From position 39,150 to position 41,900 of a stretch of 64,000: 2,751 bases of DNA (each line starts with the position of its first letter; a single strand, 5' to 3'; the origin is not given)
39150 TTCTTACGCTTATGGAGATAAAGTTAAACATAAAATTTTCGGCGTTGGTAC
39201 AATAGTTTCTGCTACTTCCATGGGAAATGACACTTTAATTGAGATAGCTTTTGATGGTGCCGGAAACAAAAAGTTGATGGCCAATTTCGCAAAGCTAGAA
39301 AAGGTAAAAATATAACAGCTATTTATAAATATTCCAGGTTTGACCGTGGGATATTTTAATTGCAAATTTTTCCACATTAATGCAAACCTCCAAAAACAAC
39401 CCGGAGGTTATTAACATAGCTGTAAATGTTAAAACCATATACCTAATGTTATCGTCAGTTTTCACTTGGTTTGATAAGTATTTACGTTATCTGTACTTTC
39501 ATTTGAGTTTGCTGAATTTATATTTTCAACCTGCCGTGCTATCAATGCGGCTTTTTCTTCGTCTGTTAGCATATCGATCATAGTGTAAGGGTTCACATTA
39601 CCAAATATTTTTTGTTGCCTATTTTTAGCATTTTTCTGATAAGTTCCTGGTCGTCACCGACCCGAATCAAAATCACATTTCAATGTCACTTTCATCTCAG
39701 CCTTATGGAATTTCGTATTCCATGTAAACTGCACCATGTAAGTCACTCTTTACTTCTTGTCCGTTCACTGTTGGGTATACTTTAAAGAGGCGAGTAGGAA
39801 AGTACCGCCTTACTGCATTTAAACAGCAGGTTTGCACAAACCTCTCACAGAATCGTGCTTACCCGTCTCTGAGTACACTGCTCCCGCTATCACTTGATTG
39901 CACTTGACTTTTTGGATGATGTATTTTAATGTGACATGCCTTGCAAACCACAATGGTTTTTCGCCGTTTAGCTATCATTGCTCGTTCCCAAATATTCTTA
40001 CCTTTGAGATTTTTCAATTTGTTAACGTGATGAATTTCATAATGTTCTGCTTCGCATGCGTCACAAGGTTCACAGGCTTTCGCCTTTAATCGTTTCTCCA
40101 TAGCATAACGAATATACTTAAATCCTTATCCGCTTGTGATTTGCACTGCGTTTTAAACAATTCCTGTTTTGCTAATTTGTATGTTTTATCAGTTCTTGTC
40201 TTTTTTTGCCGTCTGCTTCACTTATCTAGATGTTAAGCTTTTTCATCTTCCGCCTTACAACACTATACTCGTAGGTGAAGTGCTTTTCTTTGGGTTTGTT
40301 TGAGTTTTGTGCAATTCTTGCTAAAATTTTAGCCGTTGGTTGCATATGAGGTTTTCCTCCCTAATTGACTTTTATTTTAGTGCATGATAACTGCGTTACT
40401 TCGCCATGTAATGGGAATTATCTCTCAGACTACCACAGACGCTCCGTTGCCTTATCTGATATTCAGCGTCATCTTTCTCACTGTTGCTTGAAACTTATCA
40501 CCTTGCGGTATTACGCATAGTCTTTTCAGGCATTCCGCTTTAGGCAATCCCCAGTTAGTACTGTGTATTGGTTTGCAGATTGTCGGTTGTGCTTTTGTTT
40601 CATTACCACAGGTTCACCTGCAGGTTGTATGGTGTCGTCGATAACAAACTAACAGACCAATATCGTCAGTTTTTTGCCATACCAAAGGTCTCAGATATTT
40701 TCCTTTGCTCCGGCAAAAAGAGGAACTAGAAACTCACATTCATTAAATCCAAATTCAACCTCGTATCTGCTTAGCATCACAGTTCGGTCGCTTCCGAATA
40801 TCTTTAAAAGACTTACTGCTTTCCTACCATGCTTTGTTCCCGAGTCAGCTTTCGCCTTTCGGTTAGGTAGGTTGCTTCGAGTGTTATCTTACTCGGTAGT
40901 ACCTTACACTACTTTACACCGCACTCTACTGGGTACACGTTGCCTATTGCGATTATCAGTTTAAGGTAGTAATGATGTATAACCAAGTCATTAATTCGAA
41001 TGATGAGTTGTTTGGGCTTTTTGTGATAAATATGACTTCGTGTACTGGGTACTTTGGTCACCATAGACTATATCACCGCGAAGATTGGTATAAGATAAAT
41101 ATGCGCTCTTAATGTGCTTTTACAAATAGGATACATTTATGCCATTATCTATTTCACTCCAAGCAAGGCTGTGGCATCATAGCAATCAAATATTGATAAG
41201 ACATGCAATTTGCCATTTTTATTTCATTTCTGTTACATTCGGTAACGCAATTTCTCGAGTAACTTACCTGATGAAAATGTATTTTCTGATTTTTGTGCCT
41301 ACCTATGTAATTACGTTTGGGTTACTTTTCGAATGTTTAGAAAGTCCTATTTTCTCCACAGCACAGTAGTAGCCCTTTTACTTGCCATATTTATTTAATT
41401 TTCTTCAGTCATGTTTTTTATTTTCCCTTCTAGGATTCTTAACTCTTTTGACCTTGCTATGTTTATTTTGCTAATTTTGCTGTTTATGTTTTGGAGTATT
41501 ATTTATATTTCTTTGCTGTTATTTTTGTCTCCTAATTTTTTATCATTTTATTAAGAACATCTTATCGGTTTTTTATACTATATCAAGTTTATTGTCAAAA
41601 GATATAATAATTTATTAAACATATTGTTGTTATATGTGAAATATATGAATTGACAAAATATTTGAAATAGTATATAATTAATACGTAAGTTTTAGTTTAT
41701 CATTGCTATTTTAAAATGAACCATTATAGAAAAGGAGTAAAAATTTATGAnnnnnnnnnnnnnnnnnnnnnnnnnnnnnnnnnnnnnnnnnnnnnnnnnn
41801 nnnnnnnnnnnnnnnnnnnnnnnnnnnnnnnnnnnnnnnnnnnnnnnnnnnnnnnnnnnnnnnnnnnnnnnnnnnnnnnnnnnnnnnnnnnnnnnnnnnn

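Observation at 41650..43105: Signal-peptide/TM-anchored standalone ClpB-NBD2-like AAA+ protein (torsin-like) behind a perfect consensus promoter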

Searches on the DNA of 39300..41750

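Call 20: search_rna_families(source=window, start=39300, end=41750, threshold=evalue, max_evalue=1)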
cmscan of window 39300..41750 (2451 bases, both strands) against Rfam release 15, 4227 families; matches with E-value up to 1: 2.
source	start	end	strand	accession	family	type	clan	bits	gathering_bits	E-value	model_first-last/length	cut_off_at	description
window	39789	39885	-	RF00029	Intron_gpII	Intron;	-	34.6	40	0.00018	1-77/77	no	Group II catalytic intron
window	39587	39703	-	RF01296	snoU85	Gene; snRNA; snoRNA; HACA-box;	CL00082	13.8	41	0.7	1-329/329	no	Small nucleolar RNA U85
